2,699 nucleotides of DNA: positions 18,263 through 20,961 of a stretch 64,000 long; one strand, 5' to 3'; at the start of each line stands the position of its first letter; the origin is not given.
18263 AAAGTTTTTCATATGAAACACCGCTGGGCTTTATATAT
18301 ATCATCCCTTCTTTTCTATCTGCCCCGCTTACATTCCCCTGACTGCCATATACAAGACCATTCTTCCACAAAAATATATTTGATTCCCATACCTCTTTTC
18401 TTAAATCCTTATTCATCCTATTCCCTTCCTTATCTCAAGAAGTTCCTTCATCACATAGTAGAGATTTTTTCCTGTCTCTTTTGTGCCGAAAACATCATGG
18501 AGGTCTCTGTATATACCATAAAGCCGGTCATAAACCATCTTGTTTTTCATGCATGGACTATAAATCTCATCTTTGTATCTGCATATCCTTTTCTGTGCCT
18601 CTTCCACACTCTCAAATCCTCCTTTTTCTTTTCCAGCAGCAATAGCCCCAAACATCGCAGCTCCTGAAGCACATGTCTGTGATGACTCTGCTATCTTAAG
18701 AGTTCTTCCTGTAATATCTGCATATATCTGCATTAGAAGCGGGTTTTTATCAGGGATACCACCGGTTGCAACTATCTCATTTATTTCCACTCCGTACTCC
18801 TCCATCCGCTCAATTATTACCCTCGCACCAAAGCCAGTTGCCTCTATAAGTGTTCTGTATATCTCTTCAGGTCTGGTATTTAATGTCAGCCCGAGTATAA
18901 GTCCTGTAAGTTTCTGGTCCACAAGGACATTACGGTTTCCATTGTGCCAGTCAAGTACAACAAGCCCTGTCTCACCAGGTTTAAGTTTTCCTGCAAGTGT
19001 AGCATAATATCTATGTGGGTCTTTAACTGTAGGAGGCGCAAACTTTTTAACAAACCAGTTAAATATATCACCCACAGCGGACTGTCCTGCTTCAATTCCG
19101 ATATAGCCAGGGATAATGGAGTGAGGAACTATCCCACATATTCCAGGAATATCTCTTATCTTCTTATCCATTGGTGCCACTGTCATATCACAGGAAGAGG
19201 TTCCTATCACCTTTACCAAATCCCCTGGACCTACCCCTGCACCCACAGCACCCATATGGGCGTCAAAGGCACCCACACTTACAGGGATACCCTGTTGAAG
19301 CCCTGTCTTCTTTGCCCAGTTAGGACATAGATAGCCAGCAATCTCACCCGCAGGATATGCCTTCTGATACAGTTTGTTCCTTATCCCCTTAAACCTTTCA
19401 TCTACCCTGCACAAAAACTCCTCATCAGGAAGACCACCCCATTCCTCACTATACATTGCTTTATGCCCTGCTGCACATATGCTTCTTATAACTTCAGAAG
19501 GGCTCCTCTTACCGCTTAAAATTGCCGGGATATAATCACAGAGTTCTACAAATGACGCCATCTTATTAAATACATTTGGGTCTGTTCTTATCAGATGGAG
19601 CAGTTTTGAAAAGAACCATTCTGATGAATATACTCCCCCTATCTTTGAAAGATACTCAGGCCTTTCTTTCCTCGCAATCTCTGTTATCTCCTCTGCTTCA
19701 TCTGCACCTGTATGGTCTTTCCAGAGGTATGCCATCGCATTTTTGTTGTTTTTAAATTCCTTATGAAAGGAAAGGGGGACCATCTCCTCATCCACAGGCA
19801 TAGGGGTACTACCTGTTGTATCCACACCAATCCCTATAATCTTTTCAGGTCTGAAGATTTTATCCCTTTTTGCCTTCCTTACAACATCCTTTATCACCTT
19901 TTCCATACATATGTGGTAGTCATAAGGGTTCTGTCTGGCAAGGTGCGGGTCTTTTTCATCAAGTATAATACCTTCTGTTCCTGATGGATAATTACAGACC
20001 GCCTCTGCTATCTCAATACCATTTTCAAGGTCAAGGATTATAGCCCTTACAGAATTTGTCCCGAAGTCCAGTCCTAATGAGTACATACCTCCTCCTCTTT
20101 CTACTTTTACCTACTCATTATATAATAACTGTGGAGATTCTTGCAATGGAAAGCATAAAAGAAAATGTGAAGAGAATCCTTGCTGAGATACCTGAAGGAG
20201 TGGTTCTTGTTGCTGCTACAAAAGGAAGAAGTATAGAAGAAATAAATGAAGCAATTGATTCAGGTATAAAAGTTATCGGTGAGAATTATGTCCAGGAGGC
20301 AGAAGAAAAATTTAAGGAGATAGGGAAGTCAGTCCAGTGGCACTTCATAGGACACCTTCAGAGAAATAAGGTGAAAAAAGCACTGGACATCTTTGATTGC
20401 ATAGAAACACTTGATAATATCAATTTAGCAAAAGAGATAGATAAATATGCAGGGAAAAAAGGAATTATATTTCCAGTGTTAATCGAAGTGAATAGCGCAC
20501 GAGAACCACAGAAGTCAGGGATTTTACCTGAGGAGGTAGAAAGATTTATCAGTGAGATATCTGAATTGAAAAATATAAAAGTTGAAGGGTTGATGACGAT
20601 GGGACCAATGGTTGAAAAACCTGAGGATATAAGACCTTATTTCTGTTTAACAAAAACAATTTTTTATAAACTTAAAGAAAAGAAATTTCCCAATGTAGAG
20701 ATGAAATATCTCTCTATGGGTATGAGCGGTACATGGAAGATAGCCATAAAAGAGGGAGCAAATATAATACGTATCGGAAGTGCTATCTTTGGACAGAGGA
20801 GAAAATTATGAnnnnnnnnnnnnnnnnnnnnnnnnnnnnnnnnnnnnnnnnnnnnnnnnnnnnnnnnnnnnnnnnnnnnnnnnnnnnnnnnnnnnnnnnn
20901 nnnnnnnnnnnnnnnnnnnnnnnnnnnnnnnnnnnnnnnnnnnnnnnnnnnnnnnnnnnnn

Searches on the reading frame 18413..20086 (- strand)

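Call 40: search_protein_families(library=pfam, proteins=[window:18413-20086:-], max_evalue=0.0001)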
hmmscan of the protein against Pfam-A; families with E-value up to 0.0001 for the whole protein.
window:18413-20086:- (557 aa): 2 families
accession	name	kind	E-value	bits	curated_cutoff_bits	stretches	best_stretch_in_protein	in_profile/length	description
PF02782.22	FGGY_C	-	7.8e-39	133.9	27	1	292-484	3-198/198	FGGY family of carbohydrate kinases, C-terminal domain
PF00370.27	FGGY_N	-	2.7e-20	73.5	28.8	1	2-282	1-245/245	FGGY family of carbohydrate kinases, N-terminal domain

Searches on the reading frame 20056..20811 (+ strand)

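Call 40: search_protein_families(library=pfam, proteins=[window:20056-20811:+], max_evalue=0.0001)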
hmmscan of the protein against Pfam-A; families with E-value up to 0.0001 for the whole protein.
window:20056-20811:+ (251 aa): 1 family
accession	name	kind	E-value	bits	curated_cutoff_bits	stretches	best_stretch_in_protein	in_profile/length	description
PF01168.26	Ala_racemase_N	-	9.2e-21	75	24.1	1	32-247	4-218/220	Alanine racemase, N-terminal domain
